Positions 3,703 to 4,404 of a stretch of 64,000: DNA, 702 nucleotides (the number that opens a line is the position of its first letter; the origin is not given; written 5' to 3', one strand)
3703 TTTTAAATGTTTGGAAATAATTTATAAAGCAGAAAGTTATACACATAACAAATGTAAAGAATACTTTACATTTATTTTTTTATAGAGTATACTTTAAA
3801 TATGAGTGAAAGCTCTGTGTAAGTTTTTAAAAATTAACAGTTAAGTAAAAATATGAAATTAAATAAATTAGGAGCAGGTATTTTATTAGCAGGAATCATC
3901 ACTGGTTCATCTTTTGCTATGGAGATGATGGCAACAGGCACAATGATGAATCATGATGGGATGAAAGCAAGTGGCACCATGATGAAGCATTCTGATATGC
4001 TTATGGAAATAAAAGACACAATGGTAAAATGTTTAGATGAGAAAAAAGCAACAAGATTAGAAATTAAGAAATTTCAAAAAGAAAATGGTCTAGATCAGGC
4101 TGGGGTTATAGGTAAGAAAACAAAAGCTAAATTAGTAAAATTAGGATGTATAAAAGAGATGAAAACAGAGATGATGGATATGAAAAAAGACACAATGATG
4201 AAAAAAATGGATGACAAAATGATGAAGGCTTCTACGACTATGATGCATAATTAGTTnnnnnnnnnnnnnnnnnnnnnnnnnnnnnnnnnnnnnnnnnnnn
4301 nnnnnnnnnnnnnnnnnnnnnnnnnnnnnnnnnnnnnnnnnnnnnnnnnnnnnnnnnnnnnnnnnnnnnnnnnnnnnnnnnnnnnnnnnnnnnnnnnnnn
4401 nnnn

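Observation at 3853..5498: Secreted methionine-rich protein directly upstream of a membrane-anchored MsrA-MsrB fusion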

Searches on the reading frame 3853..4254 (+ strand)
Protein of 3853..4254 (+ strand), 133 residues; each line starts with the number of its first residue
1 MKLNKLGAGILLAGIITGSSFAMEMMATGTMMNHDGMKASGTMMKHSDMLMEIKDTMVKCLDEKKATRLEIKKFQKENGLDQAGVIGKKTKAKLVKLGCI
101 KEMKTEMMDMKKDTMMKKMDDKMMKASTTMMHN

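Call 3: search_protein_families(library=pfam, proteins=[window:3853-4254:+], max_evalue=0.1)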
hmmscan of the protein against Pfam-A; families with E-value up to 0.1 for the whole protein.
window:3853-4254:+ (133 aa): 1 family
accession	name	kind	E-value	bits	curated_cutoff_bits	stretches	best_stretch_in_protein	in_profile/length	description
PF01471.23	PG_binding_1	-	0.00079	20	23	1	66-94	29-57/57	Putative peptidoglycan binding domain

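Call 5: find_homologous_proteins(query=window:3853-4251:+, max_evalue=0.01)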
Query window:3853-4251:+ (133 aa): 12 proteins with E <= 0.01 among 28 candidates.
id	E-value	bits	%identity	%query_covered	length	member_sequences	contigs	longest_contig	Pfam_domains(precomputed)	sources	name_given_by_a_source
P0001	5.7e-74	264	100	100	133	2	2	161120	-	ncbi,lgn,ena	-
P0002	2.8e-53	197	73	100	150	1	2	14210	-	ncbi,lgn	-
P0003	1.3e-48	182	68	100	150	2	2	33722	-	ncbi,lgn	-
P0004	8.3e-45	170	76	100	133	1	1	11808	-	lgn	-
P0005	1.4e-33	133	62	98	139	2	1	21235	-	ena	-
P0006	5.3e-25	106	58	98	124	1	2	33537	-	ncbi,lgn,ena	-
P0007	2.3e-18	84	49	74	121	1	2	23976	-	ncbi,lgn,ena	-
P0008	7.6e-18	83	42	71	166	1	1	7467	PF01471.24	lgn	-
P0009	5.7e-15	74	46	72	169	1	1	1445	PF01471.24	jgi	jgi:murein L,D-transpeptidase YcbB/YkuD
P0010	2.7e-14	71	52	79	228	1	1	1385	PF02469.28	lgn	-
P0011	4.2e-7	48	74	29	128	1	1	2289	-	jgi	jgi:5-bromo-4-chloroindolyl phosphate hydrolysis protein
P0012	1.3e-4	40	38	56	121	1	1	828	-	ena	-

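Call 30: search_protein_families(library=ncbifam, proteins=[window:3853-4251:+], max_evalue=0.01)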
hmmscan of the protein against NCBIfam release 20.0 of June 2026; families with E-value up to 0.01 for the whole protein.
window:3853-4251:+ (133 aa): 1 family
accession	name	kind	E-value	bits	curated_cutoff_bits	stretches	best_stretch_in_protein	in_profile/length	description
TIGR02869.1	spore_SleB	equivalog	5.8e-05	23.1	236.5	1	66-107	40-78/201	spore cortex-lytic enzyme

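Call 31: predict_structure(alignment_id=A1)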
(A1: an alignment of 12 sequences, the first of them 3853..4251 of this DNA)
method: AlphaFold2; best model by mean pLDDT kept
length: 133 residues; sequences in the alignment: 12
mean_pLDDT: 51.1   pTM: 0.28
mean pLDDT of the five models: 51.1, 46.0, 44.6, 44.3, 39.9
residues with pLDDT >= 90: 0; 70-90: 5; 50-70: 56; < 50: 72
segments of 3 or more residues with pLDDT < 50: 1-3, 7-9, 11-16, 18-58, 102-114, 127-129
pLDDT, mean of each block of 10 residues (from residue 1): 46 44 42 41 41 46 65 70 64 64 44 49 51 48
secondary structure, 60 per line:
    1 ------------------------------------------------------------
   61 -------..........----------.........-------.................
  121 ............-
elements in order: H68-77 H88-96 H104-132

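Call 40: search_protein_representatives(alignment_id=A1)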
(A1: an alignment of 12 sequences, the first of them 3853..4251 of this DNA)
Query: 12 sequences, 136 profile positions. Proteins with E-value up to 0.001 (for the whole library): 889; up to 1e-10: 95; up to 1e-30: 3. The best 150 are listed.
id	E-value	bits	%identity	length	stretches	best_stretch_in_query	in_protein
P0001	2.7e-50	186.4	-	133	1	2-134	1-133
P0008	1.6e-46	174.1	-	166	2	2-98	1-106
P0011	6.3e-31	123.7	-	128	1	2-114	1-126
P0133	3.4e-24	101.9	-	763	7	69-104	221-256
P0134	4.9e-24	101.4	-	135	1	4-132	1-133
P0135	3.7e-23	98.5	-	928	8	70-115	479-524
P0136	8.4e-23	97.4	-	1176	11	72-132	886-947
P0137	1.2e-20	90.3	-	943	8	68-96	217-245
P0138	1.6e-20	90.0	-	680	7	64-107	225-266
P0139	2.4e-20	89.4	-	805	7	71-117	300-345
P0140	3.8e-20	88.8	-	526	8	67-97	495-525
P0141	4.5e-20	88.5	-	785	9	67-96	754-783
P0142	6.3e-20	88.1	-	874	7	69-106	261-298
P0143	8.5e-20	87.6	-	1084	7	64-130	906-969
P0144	8.7e-20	87.6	-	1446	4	69-103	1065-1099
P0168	1.7e-14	70.5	-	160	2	5-99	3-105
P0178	1.6e-13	67.3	-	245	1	2-120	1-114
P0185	6.5e-13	65.4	-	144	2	3-99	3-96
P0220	4.5e-11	59.4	-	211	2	28-129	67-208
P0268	3.7e-09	53.2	-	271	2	2-101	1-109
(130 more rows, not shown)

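Call 42: search_protein_families(library=pfam, proteins=[P0268, P0178, P0220, P0168, P0185, P0008], max_evalue=0.01)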
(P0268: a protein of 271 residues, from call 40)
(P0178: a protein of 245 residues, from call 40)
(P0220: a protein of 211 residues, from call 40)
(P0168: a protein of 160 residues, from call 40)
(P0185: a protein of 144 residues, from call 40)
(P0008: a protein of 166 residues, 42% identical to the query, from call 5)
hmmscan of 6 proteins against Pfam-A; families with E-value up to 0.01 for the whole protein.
P0268 (271 aa): 7 families
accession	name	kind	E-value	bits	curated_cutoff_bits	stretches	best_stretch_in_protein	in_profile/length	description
PF01471.23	PG_binding_1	-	1.7e-10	41.4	23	1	69-127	2-57/57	Putative peptidoglycan binding domain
PF00085.26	Thioredoxin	-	4.1e-09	36.8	23.5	1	184-270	16-101/103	Thioredoxin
PF00578.27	AhpC-TSA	-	0.00014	22.3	26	1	185-255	24-96/124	AhpC/TSA family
PF06110.17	TXD17-like_Trx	-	0.00025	21.1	23.1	1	195-231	35-71/119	Thioredoxin domain-containing protein 17-like, thioredoxin domain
PF08534.16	Redoxin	-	0.00052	20.3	26.6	0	185-206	27-49/148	Redoxin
PF13905.12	Thioredoxin_8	-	0.0028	18.4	27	0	189-236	4-53/94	Thioredoxin-like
PF13098.12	Thioredoxin_2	-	0.0083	16.9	27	0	187-252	6-86/104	Thioredoxin-like domain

P0178 (245 aa): 1 family
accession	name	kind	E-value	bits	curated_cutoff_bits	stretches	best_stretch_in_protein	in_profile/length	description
PF02469.27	Fasciclin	-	2e-28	99.5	22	1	118-224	2-106/123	Fasciclin domain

P0220 (211 aa): 1 family
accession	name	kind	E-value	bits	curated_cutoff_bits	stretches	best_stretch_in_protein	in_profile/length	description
PF01471.23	PG_binding_1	-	9e-13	48.6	23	1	119-178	1-57/57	Putative peptidoglycan binding domain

P0168 (160 aa): 1 family
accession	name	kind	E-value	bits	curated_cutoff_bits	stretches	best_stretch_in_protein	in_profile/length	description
PF01471.23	PG_binding_1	-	3.1e-13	50.1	23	1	69-124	4-56/57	Putative peptidoglycan binding domain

P0185 (144 aa): 1 family
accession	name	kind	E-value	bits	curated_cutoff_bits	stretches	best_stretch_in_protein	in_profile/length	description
PF01471.23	PG_binding_1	-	4.2e-10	40.1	23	1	59-116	3-57/57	Putative peptidoglycan binding domain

P0008 (166 aa): 1 family
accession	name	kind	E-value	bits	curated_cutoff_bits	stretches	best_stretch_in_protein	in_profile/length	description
PF01471.23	PG_binding_1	-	6.7e-14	52.3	23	1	70-126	3-56/57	Putative peptidoglycan binding domain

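Call 43: find_encoding_contigs(protein=P0268, flank=8000, max_places=4)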
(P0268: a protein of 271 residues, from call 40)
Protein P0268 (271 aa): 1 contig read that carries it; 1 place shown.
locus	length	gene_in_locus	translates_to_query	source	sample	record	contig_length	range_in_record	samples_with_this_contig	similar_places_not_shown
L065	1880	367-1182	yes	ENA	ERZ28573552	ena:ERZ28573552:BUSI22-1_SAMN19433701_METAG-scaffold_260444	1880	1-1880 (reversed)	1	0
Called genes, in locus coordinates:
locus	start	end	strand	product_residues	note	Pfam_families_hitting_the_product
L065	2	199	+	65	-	?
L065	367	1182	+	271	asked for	PF01471:PG_binding_1, PF00085:Thioredoxin, PF13098:Thioredoxin_2 (faint)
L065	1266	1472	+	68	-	PF12844:HTH_19, PF13560:HTH_31 (weak), PF01381:HTH_3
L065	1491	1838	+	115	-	-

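Call 48: search_solved_structures(query=A1, max_evalue=1)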
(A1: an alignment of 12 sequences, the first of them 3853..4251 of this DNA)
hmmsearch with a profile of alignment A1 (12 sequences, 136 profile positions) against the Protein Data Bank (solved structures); distinct sequences matched with E-value up to 1: 7.
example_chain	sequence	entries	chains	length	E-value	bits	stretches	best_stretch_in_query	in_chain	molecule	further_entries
7dnp_A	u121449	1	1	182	0.028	17.9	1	72-110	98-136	Secretion activator protein, hypothetical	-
9xps_S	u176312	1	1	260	0.17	15.3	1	71-97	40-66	Endolysin gp144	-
3bkh_A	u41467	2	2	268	0.18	15.3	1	71-97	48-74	lytic transglycosylase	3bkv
5tv7_A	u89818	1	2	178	0.2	15.1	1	29-99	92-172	Putative peptidoglycan-binding/hydrolysing protein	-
7aj9_A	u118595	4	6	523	0.3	14.6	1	67-98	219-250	L,D-transpeptidase YcbB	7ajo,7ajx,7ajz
4lpq_A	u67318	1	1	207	0.36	14.3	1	64-97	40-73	ErfK/YbiS/YcfS/YnhG family protein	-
1lbu_A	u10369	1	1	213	0.36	14.3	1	68-102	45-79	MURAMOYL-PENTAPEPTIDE CARBOXYPEPTIDASE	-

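Call 50: list_cluster_members(proteins=[P0001, P0008, P0268])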
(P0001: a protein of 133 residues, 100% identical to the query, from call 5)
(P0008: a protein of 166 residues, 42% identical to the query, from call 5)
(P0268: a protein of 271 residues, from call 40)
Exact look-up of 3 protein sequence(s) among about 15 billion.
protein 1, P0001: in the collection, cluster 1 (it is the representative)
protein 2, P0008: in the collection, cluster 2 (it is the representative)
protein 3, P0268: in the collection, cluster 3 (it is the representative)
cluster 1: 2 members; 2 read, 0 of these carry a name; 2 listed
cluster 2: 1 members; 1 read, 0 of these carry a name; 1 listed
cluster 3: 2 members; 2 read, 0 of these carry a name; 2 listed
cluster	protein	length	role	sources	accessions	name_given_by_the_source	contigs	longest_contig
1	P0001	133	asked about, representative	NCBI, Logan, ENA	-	-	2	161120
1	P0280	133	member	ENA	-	-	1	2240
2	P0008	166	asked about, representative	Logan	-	-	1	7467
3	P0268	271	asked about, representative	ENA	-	-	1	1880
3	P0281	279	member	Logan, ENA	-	-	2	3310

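Call 51: find_encoding_contigs(protein=P0281, flank=8000, max_places=3)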
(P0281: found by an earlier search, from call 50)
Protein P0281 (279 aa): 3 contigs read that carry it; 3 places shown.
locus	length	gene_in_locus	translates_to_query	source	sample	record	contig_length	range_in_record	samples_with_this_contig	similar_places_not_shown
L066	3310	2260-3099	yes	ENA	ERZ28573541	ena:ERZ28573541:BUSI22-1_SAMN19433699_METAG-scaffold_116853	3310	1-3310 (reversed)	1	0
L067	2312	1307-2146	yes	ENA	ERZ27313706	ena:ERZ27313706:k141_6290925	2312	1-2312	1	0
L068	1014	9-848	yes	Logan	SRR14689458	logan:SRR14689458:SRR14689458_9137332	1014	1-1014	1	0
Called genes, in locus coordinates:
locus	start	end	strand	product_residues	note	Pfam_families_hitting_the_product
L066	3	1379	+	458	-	?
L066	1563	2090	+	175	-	-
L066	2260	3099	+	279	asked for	PF01471:PG_binding_1, PF00085:Thioredoxin, PF13098:Thioredoxin_2 (faint)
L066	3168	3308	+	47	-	?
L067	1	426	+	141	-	?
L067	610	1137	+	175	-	-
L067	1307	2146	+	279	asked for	PF01471:PG_binding_1, PF00085:Thioredoxin, PF13098:Thioredoxin_2 (faint)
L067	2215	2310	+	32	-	?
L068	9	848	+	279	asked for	PF01471:PG_binding_1, PF00085:Thioredoxin, PF13098:Thioredoxin_2 (faint)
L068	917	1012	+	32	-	?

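Call 52: find_encoding_contigs(protein=P0008, flank=8000, max_places=3)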
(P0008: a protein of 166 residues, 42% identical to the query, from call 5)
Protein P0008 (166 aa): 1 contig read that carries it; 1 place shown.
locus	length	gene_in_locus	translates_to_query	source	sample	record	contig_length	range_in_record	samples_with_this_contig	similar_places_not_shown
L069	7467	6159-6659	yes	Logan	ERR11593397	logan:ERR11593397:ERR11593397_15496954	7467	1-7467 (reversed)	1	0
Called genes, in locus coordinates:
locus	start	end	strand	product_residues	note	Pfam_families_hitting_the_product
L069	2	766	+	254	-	?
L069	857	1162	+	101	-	PF11731:Cdd1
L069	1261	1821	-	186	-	PF10517:DM13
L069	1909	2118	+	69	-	PF12844:HTH_19, PF13560:HTH_31 (weak), PF01381:HTH_3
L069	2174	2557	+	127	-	-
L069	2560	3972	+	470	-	PF02683:DsbD_TM (weak), PF00578:AhpC-TSA, PF08534:Redoxin, PF13905:Thioredoxin_8 (weak)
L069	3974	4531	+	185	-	PF09335:VTT_dom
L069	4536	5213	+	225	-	PF01134:GIDA (weak), PF05834:Lycopene_cycl (faint), PF07992:Pyr_redox_2, PF13738:Pyr_redox_3 (faint), PF00070:Pyr_redox (weak)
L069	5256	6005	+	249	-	PF07992:Pyr_redox_2, PF02852:Pyr_redox_dim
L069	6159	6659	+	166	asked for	PF01471:PG_binding_1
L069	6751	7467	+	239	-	?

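Call 53: find_encoding_contigs(protein=P0168, flank=8000, max_places=3)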
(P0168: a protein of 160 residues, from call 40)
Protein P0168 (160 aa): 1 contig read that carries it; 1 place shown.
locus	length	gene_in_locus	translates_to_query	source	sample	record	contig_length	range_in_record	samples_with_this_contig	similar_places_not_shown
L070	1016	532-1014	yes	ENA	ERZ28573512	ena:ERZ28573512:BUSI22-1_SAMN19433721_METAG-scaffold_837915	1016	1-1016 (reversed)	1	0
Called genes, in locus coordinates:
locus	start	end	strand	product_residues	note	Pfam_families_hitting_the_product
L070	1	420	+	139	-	?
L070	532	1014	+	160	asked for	PF01471:PG_binding_1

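Call 54: find_encoding_contigs(protein=P0220, flank=8000, max_places=3)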
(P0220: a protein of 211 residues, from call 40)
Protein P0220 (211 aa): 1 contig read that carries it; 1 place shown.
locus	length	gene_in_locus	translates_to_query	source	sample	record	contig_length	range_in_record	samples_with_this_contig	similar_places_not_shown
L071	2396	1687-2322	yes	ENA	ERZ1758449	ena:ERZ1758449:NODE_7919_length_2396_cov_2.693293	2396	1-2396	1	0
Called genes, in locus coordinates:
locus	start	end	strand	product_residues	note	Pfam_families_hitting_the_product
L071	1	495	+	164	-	?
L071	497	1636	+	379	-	PF00578:AhpC-TSA, PF08534:Redoxin, PF13905:Thioredoxin_8 (weak), PF17991:Thioredoxin_10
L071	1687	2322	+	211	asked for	PF01471:PG_binding_1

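Call 55: search_protein_families(library=pfam, proteins=[L069:6751-7467:+, L069:2560-3972:+, L071:497-1636:+, L071:1-495:+, L066:1563-2090:+, L066:3-1379:+, L070:1-420:+, L069:2174-2557:+], max_evalue=0.01)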
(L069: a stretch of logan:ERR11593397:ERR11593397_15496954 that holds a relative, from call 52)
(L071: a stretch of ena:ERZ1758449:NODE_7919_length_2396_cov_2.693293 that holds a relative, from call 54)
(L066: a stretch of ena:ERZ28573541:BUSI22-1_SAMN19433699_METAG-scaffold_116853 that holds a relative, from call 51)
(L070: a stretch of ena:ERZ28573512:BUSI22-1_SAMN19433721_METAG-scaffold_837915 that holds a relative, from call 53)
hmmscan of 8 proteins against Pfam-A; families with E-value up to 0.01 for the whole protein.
L069:6751-7467:+ (239 aa): 1 family
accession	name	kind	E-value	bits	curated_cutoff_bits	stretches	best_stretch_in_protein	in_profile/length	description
PF01625.27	PMSR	-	2.7e-52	177.5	23.7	1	63-212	1-152/153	Peptide methionine sulfoxide reductase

L069:2560-3972:+ (470 aa): 5 families
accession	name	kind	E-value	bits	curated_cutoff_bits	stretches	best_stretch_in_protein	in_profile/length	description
PF00578.27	AhpC-TSA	-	2e-16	60.5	26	1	322-445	4-123/124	AhpC/TSA family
PF08534.16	Redoxin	-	1.9e-15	57.4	26.6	1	322-452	5-137/148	Redoxin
PF13905.12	Thioredoxin_8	-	2.9e-09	37.6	27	1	349-443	2-94/94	Thioredoxin-like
PF02683.22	DsbD_TM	-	1.1e-06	28.6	27.1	1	8-223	5-216/219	Cytochrome C biogenesis protein transmembrane domain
PF13386.12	DsbD_2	-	3.9e-05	24.1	24.9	1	14-219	5-198/199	Cytochrome C biogenesis protein transmembrane region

L071:497-1636:+ (379 aa): 6 families
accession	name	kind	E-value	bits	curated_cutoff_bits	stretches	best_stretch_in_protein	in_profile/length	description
PF17991.7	Thioredoxin_10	-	1.1e-29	104.3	27.1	1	249-378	1-141/142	Thioredoxin like C-terminal domain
PF08534.16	Redoxin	-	5.5e-12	46.1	26.6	1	78-205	6-137/148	Redoxin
PF00578.27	AhpC-TSA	-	5e-08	33.4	26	1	91-198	16-123/124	AhpC/TSA family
PF13905.12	Thioredoxin_8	-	2.2e-06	28.4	27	1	102-196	2-94/94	Thioredoxin-like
PF00255.25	GSHPx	-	0.0033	17.4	27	1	89-153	10-72/108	Glutathione peroxidase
PF17996.7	CE2_N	-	0.0098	16.4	27.9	0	305-368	19-84/108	Carbohydrate esterase 2 N-terminal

L071:1-495:+ (164 aa): 1 family
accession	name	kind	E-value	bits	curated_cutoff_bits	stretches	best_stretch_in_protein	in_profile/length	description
PF13386.12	DsbD_2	-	4.5e-06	27.1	24.9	1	3-130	77-198/199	Cytochrome C biogenesis protein transmembrane region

L066:1563-2090:+ (175 aa): 0 families

L066:3-1379:+ (458 aa): 7 families
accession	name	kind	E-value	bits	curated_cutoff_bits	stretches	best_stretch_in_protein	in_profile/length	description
PF03764.24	EFG_IV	-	6.2e-38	129.7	24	1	232-364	1-121/121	Elongation factor G, domain IV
PF14492.12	EFG_III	-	7.6e-32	109.6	27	1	157-231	1-75/75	Elongation Factor G, domain III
PF00679.30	EFG_C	-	2.6e-29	101.6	27.9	1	367-452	2-88/89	Elongation factor G C-terminus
PF03144.31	GTP_EFTU_D2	-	3.5e-18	66.2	30.3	1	77-144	1-73/73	Elongation factor Tu domain 2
PF22042.2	EF-G_D2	-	1.6e-17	63.8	27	1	62-145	1-83/84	Elongation factor G domain 2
PF16658.11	RF3_C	-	9.6e-06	25.9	40.1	1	164-243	13-92/132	Class II release factor RF3, C-terminal domain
PF00009.33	GTP_EFTU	-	0.0081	16.2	26.5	0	7-35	160-188/188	Elongation factor Tu GTP binding domain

L070:1-420:+ (139 aa): 1 family
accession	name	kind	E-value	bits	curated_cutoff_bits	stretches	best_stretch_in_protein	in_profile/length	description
PF02590.22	SPOUT_MTase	-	1.4e-45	155.5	27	1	2-137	19-154/154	Predicted SPOUT methyltransferase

L069:2174-2557:+ (127 aa): 2 families
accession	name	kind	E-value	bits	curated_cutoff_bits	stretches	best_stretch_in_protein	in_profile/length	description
PF20563.3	DUF6773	-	6.9e-05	23.2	27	1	63-113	4-58/163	Family of unknown function (DUF6773)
PF20040.4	DUF6442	-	0.00041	21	25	1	62-124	13-73/102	Family of unknown function (DUF6442)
